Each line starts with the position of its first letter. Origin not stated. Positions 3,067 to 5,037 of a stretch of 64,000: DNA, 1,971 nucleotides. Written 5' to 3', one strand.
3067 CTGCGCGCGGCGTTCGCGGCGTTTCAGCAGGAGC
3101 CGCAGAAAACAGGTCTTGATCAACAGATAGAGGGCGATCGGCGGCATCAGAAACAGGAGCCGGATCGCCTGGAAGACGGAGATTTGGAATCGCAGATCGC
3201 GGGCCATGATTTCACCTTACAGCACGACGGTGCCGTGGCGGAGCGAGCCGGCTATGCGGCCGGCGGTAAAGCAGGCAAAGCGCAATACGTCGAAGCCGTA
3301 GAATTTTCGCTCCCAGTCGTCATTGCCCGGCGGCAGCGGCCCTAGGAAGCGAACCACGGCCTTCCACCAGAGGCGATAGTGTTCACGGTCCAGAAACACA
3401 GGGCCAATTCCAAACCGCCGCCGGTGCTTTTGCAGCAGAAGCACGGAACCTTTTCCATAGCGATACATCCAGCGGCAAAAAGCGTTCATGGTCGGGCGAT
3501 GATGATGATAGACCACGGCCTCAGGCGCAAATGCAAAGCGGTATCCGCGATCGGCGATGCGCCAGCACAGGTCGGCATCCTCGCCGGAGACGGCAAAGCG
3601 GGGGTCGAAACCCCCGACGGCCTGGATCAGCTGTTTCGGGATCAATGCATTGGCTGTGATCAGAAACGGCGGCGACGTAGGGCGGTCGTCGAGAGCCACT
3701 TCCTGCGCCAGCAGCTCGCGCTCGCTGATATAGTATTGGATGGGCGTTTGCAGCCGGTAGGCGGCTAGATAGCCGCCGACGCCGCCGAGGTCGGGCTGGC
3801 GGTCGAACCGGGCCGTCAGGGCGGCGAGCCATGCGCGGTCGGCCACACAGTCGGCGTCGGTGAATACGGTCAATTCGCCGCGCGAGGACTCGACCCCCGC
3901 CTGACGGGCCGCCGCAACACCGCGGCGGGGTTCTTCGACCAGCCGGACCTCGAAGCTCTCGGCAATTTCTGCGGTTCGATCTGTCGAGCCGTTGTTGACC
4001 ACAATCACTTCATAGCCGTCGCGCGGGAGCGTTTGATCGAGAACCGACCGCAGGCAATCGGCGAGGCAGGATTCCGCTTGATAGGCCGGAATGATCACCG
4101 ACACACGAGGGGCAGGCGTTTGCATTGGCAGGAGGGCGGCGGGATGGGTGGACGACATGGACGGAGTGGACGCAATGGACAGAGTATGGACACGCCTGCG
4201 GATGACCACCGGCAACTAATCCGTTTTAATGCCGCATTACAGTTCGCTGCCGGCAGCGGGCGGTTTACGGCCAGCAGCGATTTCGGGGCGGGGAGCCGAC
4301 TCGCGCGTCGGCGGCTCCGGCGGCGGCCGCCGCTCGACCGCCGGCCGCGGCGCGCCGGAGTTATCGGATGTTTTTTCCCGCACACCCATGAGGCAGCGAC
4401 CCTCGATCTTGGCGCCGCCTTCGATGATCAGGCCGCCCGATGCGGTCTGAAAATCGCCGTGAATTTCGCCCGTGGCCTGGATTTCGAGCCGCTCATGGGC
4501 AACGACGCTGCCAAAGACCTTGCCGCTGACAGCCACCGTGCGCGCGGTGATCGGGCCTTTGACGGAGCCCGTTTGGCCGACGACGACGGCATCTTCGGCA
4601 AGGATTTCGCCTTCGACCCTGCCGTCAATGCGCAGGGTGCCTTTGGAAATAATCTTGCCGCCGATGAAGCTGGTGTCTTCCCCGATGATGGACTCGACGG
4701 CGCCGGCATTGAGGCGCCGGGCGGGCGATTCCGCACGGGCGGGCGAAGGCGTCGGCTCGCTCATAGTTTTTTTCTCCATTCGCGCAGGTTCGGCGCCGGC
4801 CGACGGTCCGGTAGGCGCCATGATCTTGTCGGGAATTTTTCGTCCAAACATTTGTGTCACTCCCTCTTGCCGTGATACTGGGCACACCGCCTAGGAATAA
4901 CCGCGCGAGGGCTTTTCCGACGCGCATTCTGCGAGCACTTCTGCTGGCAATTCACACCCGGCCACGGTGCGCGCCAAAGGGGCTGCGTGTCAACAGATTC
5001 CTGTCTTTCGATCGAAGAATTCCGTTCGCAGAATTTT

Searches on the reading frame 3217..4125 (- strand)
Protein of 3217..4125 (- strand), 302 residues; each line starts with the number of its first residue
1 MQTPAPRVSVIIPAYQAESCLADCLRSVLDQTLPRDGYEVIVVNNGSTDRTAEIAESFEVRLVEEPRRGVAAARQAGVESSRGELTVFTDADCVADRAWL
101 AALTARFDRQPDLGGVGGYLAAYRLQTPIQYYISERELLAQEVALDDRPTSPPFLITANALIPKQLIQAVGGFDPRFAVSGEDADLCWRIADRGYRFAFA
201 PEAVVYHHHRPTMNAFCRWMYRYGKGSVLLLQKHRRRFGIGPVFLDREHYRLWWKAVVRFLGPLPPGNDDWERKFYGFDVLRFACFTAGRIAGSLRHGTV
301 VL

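Call 13: search_protein_families(library=pfam, proteins=[window:3217-4125:-])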
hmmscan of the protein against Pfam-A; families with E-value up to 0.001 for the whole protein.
window:3217-4125:- (302 aa): 5 families
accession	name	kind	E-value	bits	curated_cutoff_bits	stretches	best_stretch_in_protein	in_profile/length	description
PF00535.33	Glycos_transf_2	-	4.8e-30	105.1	23.3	1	9-168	1-165/168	Glycosyl transferase family 2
PF13641.12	Glyco_tranf_2_3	-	1.6e-24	87.7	27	1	6-222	1-226/230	Glycosyltransferase like family 2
PF13632.12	Glyco_trans_2_3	-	2.2e-15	57.4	27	1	88-255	4-162/198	Glycosyl transferase family group 2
PF10111.15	Glyco_tranf_2_2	-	3.9e-14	53.2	27.3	2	9-96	1-95/276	Glycosyltransferase like family 2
PF13506.12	Glyco_transf_21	-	0.00012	22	21.7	1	76-222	24-171/174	Glycosyl transferase family 21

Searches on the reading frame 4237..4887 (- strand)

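Call 13: search_protein_families(library=pfam, proteins=[window:4237-4887:-])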
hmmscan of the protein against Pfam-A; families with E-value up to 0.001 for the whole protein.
window:4237-4887:- (216 aa): 1 family
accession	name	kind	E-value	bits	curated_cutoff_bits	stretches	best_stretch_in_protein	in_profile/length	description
PF04519.19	Bactofilin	-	2.6e-23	82.5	27.9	1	66-165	1-97/98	Polymer-forming cytoskeletal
